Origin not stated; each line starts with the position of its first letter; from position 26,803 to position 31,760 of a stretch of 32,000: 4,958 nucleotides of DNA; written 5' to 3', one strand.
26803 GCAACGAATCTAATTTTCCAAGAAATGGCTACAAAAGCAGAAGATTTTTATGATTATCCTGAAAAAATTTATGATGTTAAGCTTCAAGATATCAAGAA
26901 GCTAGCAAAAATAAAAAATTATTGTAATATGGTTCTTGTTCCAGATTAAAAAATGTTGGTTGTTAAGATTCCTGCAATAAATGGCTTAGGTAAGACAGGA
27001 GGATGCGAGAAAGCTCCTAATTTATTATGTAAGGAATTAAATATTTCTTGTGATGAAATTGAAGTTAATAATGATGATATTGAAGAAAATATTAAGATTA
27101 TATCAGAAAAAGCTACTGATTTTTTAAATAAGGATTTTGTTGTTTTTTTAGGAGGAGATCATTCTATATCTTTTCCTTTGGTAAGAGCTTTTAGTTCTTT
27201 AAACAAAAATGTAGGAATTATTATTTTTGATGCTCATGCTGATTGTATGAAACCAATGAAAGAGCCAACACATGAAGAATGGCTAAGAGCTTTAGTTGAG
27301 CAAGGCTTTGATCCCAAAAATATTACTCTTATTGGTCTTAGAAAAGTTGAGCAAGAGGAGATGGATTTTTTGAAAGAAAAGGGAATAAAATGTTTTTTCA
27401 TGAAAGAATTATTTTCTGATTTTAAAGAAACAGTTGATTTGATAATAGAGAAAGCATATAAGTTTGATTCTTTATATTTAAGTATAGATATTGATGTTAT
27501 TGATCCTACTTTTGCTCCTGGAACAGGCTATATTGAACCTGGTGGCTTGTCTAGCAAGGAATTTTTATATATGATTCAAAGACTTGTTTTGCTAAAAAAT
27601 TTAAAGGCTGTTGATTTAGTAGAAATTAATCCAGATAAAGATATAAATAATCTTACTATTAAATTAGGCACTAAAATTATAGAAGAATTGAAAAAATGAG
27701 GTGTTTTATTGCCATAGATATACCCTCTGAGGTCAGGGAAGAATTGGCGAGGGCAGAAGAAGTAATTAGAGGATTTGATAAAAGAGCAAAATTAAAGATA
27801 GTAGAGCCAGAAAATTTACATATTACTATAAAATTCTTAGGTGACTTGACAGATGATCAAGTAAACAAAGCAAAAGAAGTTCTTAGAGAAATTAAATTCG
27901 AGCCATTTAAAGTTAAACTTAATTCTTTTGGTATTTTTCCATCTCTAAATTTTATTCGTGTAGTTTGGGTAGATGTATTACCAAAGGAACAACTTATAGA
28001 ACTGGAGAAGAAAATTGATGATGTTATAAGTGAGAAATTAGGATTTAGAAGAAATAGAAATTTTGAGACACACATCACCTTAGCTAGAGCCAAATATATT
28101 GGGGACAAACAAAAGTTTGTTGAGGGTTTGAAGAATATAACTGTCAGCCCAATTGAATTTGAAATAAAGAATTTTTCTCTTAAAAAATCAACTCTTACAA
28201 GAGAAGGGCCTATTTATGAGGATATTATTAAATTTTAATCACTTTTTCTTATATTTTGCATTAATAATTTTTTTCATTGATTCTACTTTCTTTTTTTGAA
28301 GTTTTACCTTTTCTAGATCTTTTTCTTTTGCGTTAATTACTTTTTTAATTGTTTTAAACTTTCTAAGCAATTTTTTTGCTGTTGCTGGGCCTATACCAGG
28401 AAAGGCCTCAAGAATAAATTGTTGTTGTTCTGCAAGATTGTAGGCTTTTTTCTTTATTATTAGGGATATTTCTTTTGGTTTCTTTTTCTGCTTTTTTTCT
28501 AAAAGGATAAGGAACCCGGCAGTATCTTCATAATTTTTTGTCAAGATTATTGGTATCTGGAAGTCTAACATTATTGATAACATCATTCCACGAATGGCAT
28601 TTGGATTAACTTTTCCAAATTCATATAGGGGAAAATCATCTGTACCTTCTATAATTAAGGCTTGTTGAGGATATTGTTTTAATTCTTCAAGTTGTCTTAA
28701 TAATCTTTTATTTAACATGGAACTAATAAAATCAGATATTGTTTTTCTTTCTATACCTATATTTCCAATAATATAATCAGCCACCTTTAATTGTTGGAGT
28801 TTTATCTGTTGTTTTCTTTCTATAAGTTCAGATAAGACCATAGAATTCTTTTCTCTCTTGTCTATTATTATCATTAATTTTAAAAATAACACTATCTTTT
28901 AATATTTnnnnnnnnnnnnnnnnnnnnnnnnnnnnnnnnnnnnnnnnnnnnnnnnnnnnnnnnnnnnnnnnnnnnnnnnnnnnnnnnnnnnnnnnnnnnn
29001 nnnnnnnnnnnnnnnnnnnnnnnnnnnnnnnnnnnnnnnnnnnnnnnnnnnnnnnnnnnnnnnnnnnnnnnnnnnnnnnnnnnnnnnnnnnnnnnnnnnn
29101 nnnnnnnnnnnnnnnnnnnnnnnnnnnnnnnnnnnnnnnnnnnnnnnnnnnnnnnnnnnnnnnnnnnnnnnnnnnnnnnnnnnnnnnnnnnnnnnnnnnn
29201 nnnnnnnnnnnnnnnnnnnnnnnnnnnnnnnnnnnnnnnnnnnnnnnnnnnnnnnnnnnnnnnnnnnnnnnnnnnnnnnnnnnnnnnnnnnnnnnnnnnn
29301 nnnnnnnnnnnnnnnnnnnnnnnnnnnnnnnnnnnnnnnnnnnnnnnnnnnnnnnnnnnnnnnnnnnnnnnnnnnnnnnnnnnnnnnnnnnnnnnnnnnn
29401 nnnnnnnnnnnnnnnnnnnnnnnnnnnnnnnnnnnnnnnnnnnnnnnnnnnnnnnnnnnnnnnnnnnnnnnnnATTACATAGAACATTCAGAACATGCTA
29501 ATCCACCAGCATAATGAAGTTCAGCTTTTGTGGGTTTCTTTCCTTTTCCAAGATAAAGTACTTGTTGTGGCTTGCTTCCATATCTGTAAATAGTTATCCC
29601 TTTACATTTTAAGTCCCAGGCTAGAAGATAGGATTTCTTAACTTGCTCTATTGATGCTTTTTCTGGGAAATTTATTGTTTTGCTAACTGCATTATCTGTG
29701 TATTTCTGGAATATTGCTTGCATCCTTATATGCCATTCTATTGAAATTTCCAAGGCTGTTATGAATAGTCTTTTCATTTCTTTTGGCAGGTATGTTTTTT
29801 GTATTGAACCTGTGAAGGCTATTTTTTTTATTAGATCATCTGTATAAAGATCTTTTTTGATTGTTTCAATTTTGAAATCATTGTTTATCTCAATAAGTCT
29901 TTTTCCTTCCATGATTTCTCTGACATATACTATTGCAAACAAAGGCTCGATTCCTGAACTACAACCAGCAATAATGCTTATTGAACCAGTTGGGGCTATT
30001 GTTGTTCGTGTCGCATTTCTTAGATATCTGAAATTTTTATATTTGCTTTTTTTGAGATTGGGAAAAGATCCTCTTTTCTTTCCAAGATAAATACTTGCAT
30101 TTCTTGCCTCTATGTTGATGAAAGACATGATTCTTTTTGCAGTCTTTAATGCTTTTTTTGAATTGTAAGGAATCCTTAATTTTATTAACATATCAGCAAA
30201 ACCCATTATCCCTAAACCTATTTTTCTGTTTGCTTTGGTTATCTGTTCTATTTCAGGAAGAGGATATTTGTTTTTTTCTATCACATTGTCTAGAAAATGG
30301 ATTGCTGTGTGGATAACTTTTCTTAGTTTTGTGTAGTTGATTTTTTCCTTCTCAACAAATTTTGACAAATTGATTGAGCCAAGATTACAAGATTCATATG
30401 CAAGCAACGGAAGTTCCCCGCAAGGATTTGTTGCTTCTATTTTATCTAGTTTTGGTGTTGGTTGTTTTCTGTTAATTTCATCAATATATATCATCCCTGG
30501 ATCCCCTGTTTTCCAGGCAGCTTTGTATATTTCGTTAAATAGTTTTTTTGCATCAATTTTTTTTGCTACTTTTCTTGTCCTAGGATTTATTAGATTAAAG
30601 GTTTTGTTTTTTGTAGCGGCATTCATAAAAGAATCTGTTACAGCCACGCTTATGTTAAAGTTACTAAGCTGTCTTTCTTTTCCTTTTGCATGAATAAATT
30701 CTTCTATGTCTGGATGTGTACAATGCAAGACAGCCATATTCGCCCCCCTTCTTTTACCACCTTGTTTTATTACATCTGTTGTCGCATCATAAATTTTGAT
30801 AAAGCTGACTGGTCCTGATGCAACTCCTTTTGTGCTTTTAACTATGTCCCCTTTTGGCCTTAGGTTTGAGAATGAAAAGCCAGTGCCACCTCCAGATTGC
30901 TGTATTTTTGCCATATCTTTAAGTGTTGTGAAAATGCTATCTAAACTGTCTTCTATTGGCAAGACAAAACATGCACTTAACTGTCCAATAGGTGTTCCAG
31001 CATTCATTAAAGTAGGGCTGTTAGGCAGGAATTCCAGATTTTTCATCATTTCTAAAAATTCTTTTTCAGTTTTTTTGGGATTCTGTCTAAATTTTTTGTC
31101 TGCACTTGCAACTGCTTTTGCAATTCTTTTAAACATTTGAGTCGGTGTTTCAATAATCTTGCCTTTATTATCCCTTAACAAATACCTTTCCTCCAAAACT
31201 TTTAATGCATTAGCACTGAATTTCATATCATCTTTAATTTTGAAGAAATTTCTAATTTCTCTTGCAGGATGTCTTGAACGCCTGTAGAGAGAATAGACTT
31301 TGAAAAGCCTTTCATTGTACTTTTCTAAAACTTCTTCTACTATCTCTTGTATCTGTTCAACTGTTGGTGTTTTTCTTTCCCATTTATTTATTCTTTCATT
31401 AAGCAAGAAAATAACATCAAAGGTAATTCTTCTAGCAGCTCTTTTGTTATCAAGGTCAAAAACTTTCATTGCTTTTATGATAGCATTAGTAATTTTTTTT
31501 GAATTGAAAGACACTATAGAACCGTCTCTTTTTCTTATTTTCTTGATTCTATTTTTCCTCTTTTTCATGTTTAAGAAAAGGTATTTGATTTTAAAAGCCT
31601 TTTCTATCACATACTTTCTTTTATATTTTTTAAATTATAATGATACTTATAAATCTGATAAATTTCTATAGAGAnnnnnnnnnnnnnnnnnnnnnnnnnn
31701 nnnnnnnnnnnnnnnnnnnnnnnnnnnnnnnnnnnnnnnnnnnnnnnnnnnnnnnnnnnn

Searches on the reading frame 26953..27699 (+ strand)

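Call 62: search_protein_families(library=pfam, proteins=[window:26953-27699:+], max_evalue=0.001)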
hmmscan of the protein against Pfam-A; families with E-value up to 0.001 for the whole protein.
window:26953-27699:+ (248 aa): 1 family
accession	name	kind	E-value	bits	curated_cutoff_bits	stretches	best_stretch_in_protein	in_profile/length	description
PF00491.26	Arginase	-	2.6e-54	185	22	1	32-245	55-276/280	Arginase family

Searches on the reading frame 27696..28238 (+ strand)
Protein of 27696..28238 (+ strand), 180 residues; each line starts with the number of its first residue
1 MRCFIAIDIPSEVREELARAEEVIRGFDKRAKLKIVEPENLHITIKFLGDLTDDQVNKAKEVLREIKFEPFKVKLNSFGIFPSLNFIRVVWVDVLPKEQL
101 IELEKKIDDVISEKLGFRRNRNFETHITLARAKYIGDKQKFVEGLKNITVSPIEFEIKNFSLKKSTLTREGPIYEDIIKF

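Call 62: search_protein_families(library=pfam, proteins=[window:27696-28238:+], max_evalue=0.001)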
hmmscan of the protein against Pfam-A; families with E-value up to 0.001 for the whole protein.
window:27696-28238:+ (180 aa): 3 families
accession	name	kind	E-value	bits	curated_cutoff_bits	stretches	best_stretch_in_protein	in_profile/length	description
PF02834.22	LigT_PEase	-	1.9e-31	108.5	23.3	2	7-91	1-87/87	LigT like Phosphoesterase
PF13563.12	2_5_RNA_ligase2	-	1.4e-11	45.1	27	1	25-162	13-145/152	2'-5' RNA ligase superfamily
PF10469.15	AKAP7_NLS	-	1.6e-11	45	24.4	1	4-166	4-181/208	AKAP7 2'5' RNA ligase-like domain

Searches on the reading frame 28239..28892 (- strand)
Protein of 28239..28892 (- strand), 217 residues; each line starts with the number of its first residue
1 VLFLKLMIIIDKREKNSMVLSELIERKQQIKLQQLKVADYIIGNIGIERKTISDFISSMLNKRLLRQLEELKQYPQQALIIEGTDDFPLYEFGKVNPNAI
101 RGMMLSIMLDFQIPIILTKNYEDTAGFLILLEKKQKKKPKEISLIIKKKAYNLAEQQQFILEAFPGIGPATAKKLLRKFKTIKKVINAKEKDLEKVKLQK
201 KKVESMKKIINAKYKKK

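Call 62: search_protein_families(library=pfam, proteins=[window:28239-28892:-], max_evalue=0.001)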
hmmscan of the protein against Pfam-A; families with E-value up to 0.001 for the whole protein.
window:28239-28892:- (217 aa): 4 families
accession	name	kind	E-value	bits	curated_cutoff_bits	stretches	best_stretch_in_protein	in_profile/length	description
PF02732.21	ERCC4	-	6.7e-23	81.6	24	1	10-128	1-137/140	ERCC4 domain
PF14520.12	HHH_5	-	2.1e-07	31.7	27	1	162-207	5-52/57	Helix-hairpin-helix domain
PF12826.13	HHH_2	-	6.5e-05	23.4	27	1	165-197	9-41/64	Helix-hairpin-helix motif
PF01367.25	5_3_exonuc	-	0.00036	21.4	40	1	164-203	23-61/97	5'-3' exonuclease, C-terminal SAM fold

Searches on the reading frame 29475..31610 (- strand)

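Call 62: search_protein_families(library=pfam, proteins=[window:29475-31610:-], max_evalue=0.001)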
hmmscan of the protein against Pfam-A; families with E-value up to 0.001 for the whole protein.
window:29475-31610:- (711 aa): 3 families
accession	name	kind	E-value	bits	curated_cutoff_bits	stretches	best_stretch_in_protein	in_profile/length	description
PF02867.20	Ribonuc_red_lgC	-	1.3e-143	479.9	23.9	1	212-675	1-523/523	Ribonucleotide reductase, barrel domain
PF00317.26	Ribonuc_red_lgN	-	6.5e-28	97.1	28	1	129-207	1-75/77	Ribonucleotide reductase, all-alpha domain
PF03477.21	ATP-cone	-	5.4e-15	56.1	25.8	1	24-114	2-87/88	ATP cone domain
